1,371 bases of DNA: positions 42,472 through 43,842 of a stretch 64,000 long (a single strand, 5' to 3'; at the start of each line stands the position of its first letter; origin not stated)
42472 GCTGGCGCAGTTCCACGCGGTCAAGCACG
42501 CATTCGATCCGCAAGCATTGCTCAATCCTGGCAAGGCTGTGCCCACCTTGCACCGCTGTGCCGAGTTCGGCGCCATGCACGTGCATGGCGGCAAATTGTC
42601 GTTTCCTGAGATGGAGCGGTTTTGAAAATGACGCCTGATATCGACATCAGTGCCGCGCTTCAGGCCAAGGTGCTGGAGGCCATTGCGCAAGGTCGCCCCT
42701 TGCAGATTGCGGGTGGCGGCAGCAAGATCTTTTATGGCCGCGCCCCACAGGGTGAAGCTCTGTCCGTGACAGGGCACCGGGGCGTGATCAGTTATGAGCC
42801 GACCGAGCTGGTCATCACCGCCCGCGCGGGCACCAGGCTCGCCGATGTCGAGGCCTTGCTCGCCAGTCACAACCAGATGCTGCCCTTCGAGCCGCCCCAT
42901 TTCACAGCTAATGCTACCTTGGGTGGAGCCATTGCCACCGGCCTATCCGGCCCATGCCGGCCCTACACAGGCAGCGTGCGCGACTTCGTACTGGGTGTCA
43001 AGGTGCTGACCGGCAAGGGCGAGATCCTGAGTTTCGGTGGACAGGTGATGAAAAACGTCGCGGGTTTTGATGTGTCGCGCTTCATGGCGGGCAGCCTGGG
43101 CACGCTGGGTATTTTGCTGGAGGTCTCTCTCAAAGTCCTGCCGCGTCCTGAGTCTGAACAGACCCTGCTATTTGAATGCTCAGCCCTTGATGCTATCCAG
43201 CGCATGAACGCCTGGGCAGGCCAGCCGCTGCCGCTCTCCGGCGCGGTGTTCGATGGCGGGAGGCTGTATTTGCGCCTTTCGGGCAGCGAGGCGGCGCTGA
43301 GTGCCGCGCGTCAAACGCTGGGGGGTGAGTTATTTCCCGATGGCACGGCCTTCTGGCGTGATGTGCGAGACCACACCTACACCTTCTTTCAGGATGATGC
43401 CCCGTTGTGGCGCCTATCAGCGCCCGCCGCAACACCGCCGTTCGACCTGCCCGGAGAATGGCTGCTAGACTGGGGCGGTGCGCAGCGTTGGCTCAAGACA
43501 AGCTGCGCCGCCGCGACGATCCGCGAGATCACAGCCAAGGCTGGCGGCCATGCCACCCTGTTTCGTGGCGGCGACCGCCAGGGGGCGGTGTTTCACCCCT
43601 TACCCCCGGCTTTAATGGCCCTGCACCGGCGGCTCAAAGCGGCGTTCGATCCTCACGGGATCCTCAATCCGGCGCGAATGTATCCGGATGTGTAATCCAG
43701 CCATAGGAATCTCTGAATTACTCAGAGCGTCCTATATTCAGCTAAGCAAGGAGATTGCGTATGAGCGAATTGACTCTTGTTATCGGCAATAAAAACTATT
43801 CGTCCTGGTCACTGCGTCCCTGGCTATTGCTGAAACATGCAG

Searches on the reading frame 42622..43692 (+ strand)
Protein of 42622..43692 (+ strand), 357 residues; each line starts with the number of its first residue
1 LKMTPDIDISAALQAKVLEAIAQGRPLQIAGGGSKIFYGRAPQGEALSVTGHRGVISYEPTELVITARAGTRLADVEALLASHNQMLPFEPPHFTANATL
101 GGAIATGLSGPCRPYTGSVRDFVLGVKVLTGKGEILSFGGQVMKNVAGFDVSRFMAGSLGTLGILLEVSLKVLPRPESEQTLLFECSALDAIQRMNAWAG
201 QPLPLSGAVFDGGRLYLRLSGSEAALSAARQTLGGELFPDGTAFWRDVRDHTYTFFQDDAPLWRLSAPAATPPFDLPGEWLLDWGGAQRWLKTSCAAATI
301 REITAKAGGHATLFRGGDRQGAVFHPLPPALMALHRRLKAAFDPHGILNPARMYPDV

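Call 34: search_protein_families(library=pfam, proteins=[window:42622-43692:+], max_evalue=0.00001)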
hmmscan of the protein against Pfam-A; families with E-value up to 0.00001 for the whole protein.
window:42622-43692:+ (357 aa): 1 family
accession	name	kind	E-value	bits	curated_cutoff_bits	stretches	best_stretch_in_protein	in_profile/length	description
PF01565.28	FAD_binding_4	-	3.6e-23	82.2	26.4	1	13-138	13-138/139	FAD binding domain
